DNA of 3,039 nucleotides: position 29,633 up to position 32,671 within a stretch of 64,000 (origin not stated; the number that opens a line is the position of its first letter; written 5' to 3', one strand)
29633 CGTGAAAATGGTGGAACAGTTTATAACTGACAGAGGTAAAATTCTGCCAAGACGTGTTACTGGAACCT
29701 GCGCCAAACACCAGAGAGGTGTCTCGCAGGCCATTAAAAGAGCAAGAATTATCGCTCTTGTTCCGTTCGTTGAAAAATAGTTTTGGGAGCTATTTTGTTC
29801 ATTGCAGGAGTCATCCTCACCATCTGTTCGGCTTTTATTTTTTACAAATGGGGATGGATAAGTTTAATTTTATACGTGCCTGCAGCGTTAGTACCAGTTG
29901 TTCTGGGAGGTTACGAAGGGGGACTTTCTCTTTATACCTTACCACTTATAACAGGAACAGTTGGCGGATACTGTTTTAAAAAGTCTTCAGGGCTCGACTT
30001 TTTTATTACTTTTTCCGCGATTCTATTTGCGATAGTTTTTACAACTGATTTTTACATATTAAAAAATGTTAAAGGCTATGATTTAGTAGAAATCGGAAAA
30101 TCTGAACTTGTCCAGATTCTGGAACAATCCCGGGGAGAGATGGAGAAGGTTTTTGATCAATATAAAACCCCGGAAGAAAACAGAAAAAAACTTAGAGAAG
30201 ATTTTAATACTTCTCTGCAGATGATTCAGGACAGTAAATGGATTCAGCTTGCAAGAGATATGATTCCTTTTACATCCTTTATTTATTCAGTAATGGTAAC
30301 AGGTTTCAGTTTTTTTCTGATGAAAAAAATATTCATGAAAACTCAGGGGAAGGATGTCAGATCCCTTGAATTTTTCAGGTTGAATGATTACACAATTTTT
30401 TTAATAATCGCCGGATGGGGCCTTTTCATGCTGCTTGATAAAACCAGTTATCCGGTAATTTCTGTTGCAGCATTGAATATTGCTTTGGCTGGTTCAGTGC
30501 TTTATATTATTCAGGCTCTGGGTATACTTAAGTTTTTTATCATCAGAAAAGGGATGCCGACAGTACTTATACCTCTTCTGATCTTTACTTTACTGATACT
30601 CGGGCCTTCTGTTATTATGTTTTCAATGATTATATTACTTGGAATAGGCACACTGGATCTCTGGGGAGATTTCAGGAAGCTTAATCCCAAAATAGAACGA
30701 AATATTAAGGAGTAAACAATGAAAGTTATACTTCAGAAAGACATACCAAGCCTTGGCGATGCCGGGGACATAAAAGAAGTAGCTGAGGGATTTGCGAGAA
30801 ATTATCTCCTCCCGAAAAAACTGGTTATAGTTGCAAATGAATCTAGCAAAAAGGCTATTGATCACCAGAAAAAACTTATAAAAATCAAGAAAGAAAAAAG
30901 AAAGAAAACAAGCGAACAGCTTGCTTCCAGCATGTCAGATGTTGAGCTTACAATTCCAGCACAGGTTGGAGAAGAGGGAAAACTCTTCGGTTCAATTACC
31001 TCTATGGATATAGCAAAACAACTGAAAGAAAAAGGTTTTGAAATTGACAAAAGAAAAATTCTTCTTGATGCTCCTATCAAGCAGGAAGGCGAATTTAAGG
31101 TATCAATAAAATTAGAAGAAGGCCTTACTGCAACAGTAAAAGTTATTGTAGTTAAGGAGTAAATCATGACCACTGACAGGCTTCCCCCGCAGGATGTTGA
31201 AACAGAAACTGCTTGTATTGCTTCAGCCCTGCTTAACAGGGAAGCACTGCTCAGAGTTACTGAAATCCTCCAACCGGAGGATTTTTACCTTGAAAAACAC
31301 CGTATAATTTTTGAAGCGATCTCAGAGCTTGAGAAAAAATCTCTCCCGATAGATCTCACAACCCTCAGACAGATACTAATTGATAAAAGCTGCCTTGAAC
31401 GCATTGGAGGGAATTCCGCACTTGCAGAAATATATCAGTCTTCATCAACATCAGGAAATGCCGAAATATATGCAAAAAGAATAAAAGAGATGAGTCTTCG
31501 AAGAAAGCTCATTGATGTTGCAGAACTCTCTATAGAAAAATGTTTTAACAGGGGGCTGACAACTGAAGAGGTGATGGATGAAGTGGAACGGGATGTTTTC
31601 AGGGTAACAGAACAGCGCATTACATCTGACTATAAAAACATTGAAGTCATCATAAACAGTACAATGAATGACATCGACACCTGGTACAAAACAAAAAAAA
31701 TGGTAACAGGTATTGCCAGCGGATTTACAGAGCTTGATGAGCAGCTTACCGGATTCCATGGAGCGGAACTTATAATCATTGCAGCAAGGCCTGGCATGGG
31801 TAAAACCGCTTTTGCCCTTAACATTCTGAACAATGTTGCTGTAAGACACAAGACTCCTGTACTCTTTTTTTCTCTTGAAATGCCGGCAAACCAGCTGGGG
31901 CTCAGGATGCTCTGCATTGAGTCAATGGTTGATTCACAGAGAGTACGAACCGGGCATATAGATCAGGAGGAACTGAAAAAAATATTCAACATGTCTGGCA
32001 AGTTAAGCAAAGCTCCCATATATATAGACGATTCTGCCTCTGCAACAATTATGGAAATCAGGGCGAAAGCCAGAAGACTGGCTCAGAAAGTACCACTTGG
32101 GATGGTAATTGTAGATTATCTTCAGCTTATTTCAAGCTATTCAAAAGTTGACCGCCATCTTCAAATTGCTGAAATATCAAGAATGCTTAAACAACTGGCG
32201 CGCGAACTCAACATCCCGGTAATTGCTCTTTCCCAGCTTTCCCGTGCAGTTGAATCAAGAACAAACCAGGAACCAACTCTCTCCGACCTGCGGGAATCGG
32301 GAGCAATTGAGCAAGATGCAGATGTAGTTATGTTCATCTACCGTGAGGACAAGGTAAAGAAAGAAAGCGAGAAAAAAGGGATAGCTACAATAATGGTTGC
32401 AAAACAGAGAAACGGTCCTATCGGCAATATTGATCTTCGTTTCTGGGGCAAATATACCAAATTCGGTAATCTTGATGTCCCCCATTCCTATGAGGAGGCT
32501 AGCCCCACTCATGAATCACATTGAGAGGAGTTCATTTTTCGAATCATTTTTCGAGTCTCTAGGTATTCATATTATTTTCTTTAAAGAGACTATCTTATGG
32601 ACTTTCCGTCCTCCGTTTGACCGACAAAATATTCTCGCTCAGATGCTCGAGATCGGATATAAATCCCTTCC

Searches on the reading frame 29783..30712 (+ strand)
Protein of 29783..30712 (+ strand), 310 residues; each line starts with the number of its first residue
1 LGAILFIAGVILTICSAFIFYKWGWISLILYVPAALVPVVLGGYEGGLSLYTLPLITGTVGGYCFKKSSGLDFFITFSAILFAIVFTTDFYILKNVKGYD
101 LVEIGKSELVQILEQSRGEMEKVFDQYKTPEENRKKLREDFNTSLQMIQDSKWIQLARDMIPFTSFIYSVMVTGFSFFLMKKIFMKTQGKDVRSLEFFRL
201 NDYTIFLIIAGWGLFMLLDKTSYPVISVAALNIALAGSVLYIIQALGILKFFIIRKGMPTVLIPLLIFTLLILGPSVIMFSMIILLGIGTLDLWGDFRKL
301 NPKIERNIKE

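Call 78: search_protein_families(library=pfam, proteins=[window:29783-30712:+], max_evalue=0.00001)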
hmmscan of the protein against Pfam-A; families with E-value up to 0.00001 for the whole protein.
window:29783-30712:+ (310 aa): 1 family
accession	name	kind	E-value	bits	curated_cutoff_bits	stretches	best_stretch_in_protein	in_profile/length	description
PF09991.14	DUF2232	-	2.6e-20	73.2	27.8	1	4-283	16-284/290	Predicted membrane protein (DUF2232)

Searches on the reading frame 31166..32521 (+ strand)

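Call 78: search_protein_families(library=pfam, proteins=[window:31166-32521:+], max_evalue=0.00001)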
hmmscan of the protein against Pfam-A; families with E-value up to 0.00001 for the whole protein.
window:31166-32521:+ (452 aa): 4 families
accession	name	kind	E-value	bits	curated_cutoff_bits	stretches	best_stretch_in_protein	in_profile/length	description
PF03796.21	DnaB_C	-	4.8e-105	351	27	1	182-435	1-255/255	DnaB-like helicase C terminal domain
PF00772.26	DnaB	-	5e-27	94.4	23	1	7-108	2-103/103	DnaB-like helicase N terminal domain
PF13481.12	AAA_25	-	3.9e-11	43.4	27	1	194-358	26-190/195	AAA domain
PF06745.19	ATPase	-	7.1e-08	32.5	26.6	1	185-374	3-178/231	KaiC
